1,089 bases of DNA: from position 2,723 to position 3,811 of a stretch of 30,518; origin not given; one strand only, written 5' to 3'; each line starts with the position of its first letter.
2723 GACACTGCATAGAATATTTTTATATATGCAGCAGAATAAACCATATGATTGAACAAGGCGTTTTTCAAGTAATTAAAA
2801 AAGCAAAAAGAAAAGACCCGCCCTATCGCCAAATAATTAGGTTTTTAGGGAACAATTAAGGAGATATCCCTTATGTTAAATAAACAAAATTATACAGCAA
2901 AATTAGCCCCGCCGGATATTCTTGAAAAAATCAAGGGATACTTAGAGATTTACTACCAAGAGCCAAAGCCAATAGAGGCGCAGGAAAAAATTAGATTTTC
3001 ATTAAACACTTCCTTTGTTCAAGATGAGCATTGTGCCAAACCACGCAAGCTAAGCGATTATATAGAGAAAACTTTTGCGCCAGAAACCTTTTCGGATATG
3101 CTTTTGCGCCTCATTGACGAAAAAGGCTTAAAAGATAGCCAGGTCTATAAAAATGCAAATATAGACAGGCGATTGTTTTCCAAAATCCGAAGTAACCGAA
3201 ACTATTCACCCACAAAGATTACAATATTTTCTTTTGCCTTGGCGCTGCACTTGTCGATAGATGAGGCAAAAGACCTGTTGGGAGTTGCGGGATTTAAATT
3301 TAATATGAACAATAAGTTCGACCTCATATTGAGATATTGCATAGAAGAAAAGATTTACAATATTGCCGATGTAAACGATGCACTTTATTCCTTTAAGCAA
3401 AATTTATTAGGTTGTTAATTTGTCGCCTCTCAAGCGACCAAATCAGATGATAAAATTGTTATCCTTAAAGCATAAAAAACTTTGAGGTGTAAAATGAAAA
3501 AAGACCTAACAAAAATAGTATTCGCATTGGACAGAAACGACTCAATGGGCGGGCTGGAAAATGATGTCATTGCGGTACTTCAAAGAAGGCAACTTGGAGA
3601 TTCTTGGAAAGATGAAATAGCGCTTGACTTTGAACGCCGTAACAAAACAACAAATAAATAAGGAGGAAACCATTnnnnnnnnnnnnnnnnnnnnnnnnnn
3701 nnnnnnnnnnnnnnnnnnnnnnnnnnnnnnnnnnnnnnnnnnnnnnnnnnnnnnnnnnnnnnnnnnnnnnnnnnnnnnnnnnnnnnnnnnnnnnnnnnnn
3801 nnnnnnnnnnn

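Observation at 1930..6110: AT-rich block of five co-directional uncharacterized genes, a candidate accessory module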

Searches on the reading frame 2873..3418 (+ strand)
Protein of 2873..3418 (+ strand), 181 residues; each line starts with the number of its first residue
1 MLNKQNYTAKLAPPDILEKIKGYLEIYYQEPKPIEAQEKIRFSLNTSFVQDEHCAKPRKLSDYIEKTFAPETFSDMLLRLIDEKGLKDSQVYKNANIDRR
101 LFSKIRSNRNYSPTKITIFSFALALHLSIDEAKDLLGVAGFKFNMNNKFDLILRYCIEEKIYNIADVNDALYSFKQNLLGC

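Call 3: search_protein_families(library=pfam, proteins=[window:2873-3418:+], max_evalue=0.1)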
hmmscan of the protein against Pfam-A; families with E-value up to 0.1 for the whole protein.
window:2873-3418:+ (181 aa): 0 families

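Call 4: search_protein_families(library=padloc, proteins=[window:2873-3418:+], max_evalue=0.1)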
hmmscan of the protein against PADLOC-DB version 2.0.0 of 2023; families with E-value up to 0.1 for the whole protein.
window:2873-3418:+ (181 aa): 0 families

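Call 6: search_protein_families(library=ncbifam, proteins=[window:2873-3418:+], max_evalue=0.1)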
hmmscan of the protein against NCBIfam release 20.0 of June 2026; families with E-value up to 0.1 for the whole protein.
window:2873-3418:+ (181 aa): 0 families

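Call 7: search_protein_families(library=phrogs, proteins=[window:2873-3418:+], max_evalue=0.1)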
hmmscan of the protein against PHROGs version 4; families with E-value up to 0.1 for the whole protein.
window:2873-3418:+ (181 aa): 3 families
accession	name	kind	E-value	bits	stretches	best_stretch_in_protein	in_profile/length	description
phrog_4031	-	unknown function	2.7e-08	33.7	1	68-173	514-620/626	-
phrog_9236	-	other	0.013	16.2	1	59-161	76-167/191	pyrophosphatase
phrog_8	-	transcription regulation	0.019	15.4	1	15-131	119-214/346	transcriptional regulator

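Call 29: search_solved_structures(query=window:2873-3418:+, max_evalue=1)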
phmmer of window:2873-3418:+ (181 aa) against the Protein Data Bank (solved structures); distinct sequences matched with E-value up to 1: 1.
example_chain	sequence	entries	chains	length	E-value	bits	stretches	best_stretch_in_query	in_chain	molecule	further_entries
3op9_A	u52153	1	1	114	0.12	16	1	72-134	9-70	Pli0006 protein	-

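Call 38: find_homologous_proteins(query=window:2873-3418:+, max_evalue=0.001)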
Query window:2873-3418:+ (181 aa): 1196 proteins with E <= 0.001 among 1257 candidates; the best 120 are listed.
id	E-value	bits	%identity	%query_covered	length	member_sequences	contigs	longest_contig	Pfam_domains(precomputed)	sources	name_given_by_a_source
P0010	2.5e-114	397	100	100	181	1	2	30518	-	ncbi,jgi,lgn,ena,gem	ncbi:MAG: hypothetical protein WC292_01135 [Clostridia bacterium]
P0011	3.4e-50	189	52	98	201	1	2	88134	-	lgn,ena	-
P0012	3.6e-38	150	56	72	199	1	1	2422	-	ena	-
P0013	6.3e-38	149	58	70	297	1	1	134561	PF01661.28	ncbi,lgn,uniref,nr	ncbi:O-acetyl-ADP-ribose deacetylase (regulator of RNase III), contains Macro domain [Caloramator qu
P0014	1.1e-37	148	48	94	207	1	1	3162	-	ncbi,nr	ncbi:MAG: RNase III inhibitor, partial [Alkaliphilus sp.]|nr:RNase III inhibitor [Alkaliphilus sp.]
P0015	4.8e-37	146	65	61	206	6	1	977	-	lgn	-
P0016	1.7e-36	144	47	95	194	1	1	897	-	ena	-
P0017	3.0e-36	143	62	61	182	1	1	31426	-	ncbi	-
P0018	3.2e-36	143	49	92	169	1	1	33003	-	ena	-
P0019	4.4e-36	143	59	68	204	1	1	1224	-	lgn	-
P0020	4.5e-36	143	50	89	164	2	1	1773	-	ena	-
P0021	6.4e-36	142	55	69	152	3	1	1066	-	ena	-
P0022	6.7e-36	142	56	69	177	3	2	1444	-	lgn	-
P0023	7.4e-36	142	51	89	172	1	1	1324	-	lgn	-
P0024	7.5e-36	142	49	87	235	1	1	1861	PF01661.28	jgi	jgi:hypothetical protein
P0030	1.2e-35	141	45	90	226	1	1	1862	PF01661.28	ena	-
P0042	4.2e-35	140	46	97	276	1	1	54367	PF01661.28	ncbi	-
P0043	4.5e-35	140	49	83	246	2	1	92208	PF01661.28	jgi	jgi:hypothetical protein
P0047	5.8e-35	139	43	92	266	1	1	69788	PF01661.28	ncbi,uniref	ncbi:macro domain-containing protein, partial [Desulfitobacterium sp. THU1]|uniref:macro domain-cont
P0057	8.6e-35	139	49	83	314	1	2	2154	PF01661.28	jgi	-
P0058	8.6e-35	139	50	86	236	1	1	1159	PF01661.28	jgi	-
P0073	2.0e-34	137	45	92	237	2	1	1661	PF01661.28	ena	-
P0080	2.9e-34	137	59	61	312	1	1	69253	PF01661.28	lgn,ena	-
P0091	3.7e-34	137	54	69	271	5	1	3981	PF01661.28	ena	-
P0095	5.6e-34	136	53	70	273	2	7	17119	PF01661.28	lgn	-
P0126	2.3e-33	134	52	70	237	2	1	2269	PF01661.28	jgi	-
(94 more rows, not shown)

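Call 79: find_encoding_contigs(protein=P0011, flank=8000, max_places=3)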
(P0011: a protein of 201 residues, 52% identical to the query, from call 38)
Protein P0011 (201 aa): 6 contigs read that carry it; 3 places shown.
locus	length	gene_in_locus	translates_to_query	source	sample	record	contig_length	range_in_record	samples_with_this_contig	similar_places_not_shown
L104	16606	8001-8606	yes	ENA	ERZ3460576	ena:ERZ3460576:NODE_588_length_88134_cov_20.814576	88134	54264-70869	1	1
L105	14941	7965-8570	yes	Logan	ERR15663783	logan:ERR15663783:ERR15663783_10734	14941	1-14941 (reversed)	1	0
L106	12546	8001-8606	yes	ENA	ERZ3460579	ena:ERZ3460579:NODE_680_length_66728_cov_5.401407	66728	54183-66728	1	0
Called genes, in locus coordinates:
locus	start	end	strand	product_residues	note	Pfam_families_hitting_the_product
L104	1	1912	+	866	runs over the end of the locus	PF00171:Aldedh, PF13685:Fe-ADH_2 (faint), PF00465:Fe-ADH, PF25137:ADH_Fe_C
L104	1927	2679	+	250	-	PF01636:APH, PF01163:RIO1 (weak), PF19974:TCAD9 (weak)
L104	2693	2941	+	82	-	PF01257:2Fe-2S_thioredx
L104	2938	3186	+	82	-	PF01257:2Fe-2S_thioredx (weak)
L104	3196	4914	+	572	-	PF12838:Fer4_7 (weak), PF13187:Fer4_9 (weak), PF13237:Fer4_10 (weak), PF14697:Fer4_21 (weak), PF00037:Fer4 (weak), PF02906:Fe_hyd_lg_C, PF04060:FeS, PF00989:PAS (weak), +1 more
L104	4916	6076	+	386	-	PF07228:SpoIIE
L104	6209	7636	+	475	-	PF13237:Fer4_10, PF12838:Fer4_7, PF13187:Fer4_9, PF12797:Fer4_2 (weak), PF00037:Fer4, PF12837:Fer4_6 (weak), PF13484:Fer4_16 (weak), PF02906:Fe_hyd_lg_C, +6 more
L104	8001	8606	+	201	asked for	-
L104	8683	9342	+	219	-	-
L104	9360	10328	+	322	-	-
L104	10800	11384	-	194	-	PF13560:HTH_31 (weak), PF01381:HTH_3, PF07022:Phage_CI_repr (faint), PF12844:HTH_19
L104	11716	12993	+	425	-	PF00535:Glycos_transf_2, PF13641:Glyco_tranf_2_3, PF13632:Glyco_trans_2_3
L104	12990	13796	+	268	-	PF01553:Acyltransferase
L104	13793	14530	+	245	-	PF18927:CrtO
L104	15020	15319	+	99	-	PF01527:HTH_Tnp_1, PF13384:HTH_23 (weak)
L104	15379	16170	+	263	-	PF13276:HTH_21 (weak), PF00665:rve, PF13683:rve_3, PF13333:rve_2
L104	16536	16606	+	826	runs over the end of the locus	PF00933:Glyco_hydro_3, PF01915:Glyco_hydro_3_C, PF14310:Fn3-like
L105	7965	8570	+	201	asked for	-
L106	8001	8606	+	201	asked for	-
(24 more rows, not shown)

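Call 105: find_encoding_contigs(protein=P0013, flank=6000, max_places=1)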
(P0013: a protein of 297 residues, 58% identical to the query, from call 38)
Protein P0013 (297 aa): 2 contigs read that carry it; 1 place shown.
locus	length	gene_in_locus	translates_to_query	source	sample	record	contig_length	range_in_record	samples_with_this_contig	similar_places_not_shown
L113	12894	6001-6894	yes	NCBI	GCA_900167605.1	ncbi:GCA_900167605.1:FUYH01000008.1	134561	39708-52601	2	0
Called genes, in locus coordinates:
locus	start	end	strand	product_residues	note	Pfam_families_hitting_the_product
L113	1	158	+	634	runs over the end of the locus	PF06527:TniQ, PF15978:TnsD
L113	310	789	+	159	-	-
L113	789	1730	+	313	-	PF08443:RimK (weak)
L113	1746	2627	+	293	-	-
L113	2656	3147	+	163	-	-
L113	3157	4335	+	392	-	PF14022:DUF4238, PF02810:SEC-C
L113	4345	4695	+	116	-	-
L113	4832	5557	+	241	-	PF11185:DUF2971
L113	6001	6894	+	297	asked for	PF01661:Macro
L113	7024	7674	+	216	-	-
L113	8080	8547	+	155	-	PF04542:Sigma70_r2, PF04297:UPF0122 (weak), PF08281:Sigma70_r4_2, PF04545:Sigma70_r4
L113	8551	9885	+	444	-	PF13786:DUF4179, PF18705:DUF5643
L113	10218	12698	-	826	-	-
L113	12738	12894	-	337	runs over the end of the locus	PF20903:SPL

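Call 106: find_encoding_contigs(protein=P0080, flank=6000, max_places=1)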
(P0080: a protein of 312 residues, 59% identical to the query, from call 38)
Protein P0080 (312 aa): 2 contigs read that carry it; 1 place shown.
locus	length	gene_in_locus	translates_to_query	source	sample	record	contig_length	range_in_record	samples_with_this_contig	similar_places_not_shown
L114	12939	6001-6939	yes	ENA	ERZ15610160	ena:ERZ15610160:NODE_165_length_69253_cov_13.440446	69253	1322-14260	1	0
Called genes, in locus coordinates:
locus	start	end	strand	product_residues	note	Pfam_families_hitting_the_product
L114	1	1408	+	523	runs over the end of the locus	PF00176:SNF2-rel_dom, PF00270:DEAD, PF04851:ResIII, PF00271:Helicase_C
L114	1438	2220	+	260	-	PF11079:YqhG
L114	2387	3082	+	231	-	-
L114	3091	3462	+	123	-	PF12844:HTH_19, PF13560:HTH_31, PF01381:HTH_3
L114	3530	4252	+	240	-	PF00512:HisKA, PF02518:HATPase_c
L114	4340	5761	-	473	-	PF00171:Aldedh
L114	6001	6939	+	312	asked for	PF01661:Macro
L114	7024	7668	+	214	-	-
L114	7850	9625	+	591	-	PF07694:5TM-5TMR_LYT, PF13185:GAF_2 (weak), PF13492:GAF_3 (weak), PF06580:His_kinase, PF02518:HATPase_c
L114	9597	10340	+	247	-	PF00072:Response_reg, PF04397:LytTR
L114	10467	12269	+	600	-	PF02554:CstA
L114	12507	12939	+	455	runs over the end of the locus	PF00324:AA_permease, PF13520:AA_permease_2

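Call 107: find_encoding_contigs(protein=P0042, flank=6000, max_places=1)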
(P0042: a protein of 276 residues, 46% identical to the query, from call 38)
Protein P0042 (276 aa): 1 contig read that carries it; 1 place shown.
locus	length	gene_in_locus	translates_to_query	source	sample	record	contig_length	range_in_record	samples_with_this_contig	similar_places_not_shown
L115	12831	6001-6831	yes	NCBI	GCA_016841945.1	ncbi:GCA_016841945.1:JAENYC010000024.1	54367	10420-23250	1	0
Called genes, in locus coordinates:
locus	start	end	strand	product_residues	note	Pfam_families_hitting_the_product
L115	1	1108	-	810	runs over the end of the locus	PF00989:PAS, PF13426:PAS_9, PF00990:GGDEF, PF00563:EAL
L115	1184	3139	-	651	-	PF00912:Transgly, PF00905:Transpeptidase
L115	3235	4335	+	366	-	PF01926:MMR_HSR1, PF02421:FeoB_N, PF06071:YchF-GTPase_C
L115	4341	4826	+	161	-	PF01243:PNPOx_N (weak)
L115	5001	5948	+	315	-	PF02230:Abhydrolase_2 (faint), PF00561:Abhydrolase_1, PF12146:Hydrolase_4, PF12697:Abhydrolase_6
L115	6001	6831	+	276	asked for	PF01661:Macro (weak)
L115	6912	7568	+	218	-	-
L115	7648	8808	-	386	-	PF00082:Peptidase_S8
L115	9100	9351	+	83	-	-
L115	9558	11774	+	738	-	-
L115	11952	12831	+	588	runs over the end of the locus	PF13306:LRR_5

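Call 123: search_solved_structures(query=A4, max_evalue=1)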
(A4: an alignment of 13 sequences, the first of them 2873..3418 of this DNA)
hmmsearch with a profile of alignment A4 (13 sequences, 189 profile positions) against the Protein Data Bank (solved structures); distinct sequences matched with E-value up to 1: 0.

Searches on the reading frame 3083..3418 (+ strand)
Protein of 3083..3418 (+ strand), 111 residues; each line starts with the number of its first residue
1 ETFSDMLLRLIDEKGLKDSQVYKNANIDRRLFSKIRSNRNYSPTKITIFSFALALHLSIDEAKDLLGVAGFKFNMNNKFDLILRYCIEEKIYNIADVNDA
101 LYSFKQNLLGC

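Call 93: search_dna_similar(query=window:3083-3418:+, collection=plasmids, mode=protein, max_evalue=1e-8, max_rows=60)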
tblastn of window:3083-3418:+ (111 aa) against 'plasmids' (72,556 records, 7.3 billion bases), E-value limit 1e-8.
Records with a match: 7; places in all: 7; records where one place covers at least 80% of the query: 7.
Best place of each record, by identity: <60% 7.
By first word of the organism name: Peptoclostridium 1; Acetoanaerobium 1; Niallia 1; Vescimonas 1; Selenomonas 1; Subdoligranulum 1; Ruminococcus 1.
By predicted mobility (MOB-suite, as given by PLSDB): non-mobilizable 6; mobilizable 1.
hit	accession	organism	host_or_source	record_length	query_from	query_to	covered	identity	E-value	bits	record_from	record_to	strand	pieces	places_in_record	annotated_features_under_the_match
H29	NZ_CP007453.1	Peptoclostridium acidaminophilum DSM 3953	black mud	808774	1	110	99%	58.2%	3e-35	134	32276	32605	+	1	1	O-acetyl-ADP-ribose deacetylase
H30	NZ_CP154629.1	Acetoanaerobium noterae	cell culture,Sludge of a digestion ...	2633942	1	110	99%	56.4%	5e-31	121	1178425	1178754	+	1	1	none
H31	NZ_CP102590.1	Niallia taxi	-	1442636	1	111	100%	52.3%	2e-32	125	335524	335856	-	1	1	none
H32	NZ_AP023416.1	Vescimonas fastidiosa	Homo sapiens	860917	1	110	99%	51.8%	7e-34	129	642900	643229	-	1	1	O-acetyl-ADP-ribose deacetylase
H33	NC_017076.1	Selenomonas ruminantium subsp. lactilytica TAM6421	-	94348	1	111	100%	49.5%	4e-31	121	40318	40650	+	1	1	macro domain-containing protein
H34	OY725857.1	Subdoligranulum variabile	-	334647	2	111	99%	44.5%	4e-19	87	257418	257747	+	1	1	none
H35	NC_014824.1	Ruminococcus albus 7 = DSM 20455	-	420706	2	106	95%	36.2%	1e-14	75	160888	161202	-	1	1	helix-turn-helix transcriptional regulator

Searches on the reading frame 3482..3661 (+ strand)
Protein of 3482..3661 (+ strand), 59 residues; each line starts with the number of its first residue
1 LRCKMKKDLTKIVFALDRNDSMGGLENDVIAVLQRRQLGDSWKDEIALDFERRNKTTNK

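Call 3: search_protein_families(library=pfam, proteins=[window:3482-3661:+], max_evalue=0.1)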
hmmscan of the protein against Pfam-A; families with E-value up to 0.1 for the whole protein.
window:3482-3661:+ (59 aa): 0 families

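Call 4: search_protein_families(library=padloc, proteins=[window:3482-3661:+], max_evalue=0.1)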
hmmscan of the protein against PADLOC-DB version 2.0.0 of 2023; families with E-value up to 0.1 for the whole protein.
window:3482-3661:+ (59 aa): 0 families

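Call 6: search_protein_families(library=ncbifam, proteins=[window:3482-3661:+], max_evalue=0.1)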
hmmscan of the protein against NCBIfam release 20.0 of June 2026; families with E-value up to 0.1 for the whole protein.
window:3482-3661:+ (59 aa): 0 families

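Call 7: search_protein_families(library=phrogs, proteins=[window:3482-3661:+], max_evalue=0.1)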
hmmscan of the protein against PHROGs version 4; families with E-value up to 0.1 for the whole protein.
window:3482-3661:+ (59 aa): 0 families

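Call 66: search_protein_families(library=pfam, proteins=[window:3494-3661:+], max_evalue=10)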
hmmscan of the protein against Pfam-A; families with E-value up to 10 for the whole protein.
window:3494-3661:+ (55 aa): 0 families

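Call 68: search_dna_similar(query=window:3494-3661:+, collection=plasmids, mode=protein, max_evalue=1, max_rows=10)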
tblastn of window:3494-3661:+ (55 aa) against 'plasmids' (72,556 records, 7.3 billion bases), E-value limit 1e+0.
Records with a match: 7; places in all: 7; records where one place covers at least 80% of the query: 5.
Best place of each record, by identity: <60% 7.
By first word of the organism name: Fusobacterium 2; Acetoanaerobium 1; Peptoclostridium 1; Selenomonas 1; Vescimonas 1; Niallia 1.
By predicted mobility (MOB-suite, as given by PLSDB): non-mobilizable 7.
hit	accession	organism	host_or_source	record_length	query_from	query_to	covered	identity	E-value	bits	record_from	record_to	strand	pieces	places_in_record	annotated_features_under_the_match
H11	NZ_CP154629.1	Acetoanaerobium noterae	cell culture,Sludge of a digestion ...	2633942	1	48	87%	45.0%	2e-3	40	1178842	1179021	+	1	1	none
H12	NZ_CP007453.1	Peptoclostridium acidaminophilum DSM 3953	black mud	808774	1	45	82%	45.1%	2e-3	40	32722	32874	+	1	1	vWA domain-containing protein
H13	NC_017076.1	Selenomonas ruminantium subsp. lactilytica TAM6421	-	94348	1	45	82%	43.1%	2e-2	38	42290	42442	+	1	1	vWA domain-containing protein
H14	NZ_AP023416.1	Vescimonas fastidiosa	Homo sapiens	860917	1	45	82%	41.2%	1e-2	38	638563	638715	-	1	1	hypothetical protein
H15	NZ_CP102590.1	Niallia taxi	-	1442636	1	45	82%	37.3%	2e-2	37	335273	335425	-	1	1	none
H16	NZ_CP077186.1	Fusobacterium animalis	Homo sapiens,resected colorectal tumor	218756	8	45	69%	40.9%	7e-1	33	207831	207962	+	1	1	vWA domain-containing protein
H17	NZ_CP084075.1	Fusobacterium vincentii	-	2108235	2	27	47%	53.8%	6e-1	33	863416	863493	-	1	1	none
